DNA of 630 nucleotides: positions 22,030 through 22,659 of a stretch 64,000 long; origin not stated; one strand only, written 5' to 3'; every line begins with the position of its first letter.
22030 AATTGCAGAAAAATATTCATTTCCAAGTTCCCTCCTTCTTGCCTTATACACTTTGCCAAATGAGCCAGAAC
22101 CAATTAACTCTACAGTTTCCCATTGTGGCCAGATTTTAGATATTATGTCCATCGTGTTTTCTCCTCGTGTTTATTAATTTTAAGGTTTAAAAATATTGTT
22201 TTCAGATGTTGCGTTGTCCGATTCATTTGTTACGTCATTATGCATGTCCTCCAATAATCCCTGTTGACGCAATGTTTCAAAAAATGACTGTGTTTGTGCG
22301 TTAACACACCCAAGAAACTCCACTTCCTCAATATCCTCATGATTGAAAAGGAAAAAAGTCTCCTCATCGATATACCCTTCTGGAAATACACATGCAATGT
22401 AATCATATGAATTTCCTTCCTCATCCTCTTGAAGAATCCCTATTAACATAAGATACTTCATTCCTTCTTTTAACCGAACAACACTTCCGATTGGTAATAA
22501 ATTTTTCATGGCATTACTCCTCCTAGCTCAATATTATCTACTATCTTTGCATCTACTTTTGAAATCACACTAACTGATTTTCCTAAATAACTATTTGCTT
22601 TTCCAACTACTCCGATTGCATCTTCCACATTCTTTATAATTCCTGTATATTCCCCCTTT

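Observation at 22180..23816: Candidate T7SS effector with a glycine-zipper membrane segment and no obvious membrane immunity protein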

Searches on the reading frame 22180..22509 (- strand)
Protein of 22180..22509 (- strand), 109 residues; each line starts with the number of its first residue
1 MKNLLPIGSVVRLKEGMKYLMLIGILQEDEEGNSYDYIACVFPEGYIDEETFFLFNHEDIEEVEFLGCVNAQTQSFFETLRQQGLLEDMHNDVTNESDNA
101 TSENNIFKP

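Call 3: search_protein_families(library=pfam, proteins=[window:22180-22509:-], max_evalue=0.1)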
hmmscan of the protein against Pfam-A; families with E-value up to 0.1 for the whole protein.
window:22180-22509:- (109 aa): 2 families
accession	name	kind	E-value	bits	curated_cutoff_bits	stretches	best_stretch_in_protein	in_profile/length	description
PF13780.11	DUF4176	-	4.8e-24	84.7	25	1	4-76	1-74/74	Domain of unknown function (DUF4176)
PF07277.16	SapC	-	0.025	14.6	28.9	1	71-102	144-175/220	SapC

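Call 4: search_protein_families(library=ncbifam, proteins=[window:22180-22509:-], max_evalue=0.1)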
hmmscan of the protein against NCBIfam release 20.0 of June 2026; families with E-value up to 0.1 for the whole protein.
window:22180-22509:- (109 aa): 0 families

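Call 7: search_solved_structures(query=window:22180-22509:-, max_evalue=1, show_alignments=2)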
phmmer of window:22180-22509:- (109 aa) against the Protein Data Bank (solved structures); distinct sequences matched with E-value up to 1: 8.
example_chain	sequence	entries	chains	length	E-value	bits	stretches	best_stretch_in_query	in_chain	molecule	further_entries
9dcs_A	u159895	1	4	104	1.7e-13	54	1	1-79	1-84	DUF4176 domain-containing protein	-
6gel_A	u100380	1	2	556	0.0074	19.8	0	33-66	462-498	Green fluorescent protein,Optimized Ratiometric Calcium Sensor,Green fluorescent protein,G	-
6gez_A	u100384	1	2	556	0.0075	19.7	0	33-66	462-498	Green fluorescent protein,Optimized Ratiometric Calcium Sensor,Green fluorescent protein,G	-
9oqq_A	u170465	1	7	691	0.3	14.6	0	33-66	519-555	Pannexin-1,RNA-directed RNA polymerase L chimera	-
9oqp_A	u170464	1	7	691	0.31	14.5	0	33-66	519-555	Pannexin-1,RNA-directed RNA polymerase L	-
4whx_A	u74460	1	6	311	0.41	14.1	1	10-97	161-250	Branched-chain-amino-acid transaminase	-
3u0g_A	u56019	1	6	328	0.44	14.1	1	10-97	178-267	Putative branched-chain amino acid aminotransferase IlvE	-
9lrb_R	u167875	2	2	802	0.64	13.5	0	33-66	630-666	Histamine H1 receptor,Genome polyprotein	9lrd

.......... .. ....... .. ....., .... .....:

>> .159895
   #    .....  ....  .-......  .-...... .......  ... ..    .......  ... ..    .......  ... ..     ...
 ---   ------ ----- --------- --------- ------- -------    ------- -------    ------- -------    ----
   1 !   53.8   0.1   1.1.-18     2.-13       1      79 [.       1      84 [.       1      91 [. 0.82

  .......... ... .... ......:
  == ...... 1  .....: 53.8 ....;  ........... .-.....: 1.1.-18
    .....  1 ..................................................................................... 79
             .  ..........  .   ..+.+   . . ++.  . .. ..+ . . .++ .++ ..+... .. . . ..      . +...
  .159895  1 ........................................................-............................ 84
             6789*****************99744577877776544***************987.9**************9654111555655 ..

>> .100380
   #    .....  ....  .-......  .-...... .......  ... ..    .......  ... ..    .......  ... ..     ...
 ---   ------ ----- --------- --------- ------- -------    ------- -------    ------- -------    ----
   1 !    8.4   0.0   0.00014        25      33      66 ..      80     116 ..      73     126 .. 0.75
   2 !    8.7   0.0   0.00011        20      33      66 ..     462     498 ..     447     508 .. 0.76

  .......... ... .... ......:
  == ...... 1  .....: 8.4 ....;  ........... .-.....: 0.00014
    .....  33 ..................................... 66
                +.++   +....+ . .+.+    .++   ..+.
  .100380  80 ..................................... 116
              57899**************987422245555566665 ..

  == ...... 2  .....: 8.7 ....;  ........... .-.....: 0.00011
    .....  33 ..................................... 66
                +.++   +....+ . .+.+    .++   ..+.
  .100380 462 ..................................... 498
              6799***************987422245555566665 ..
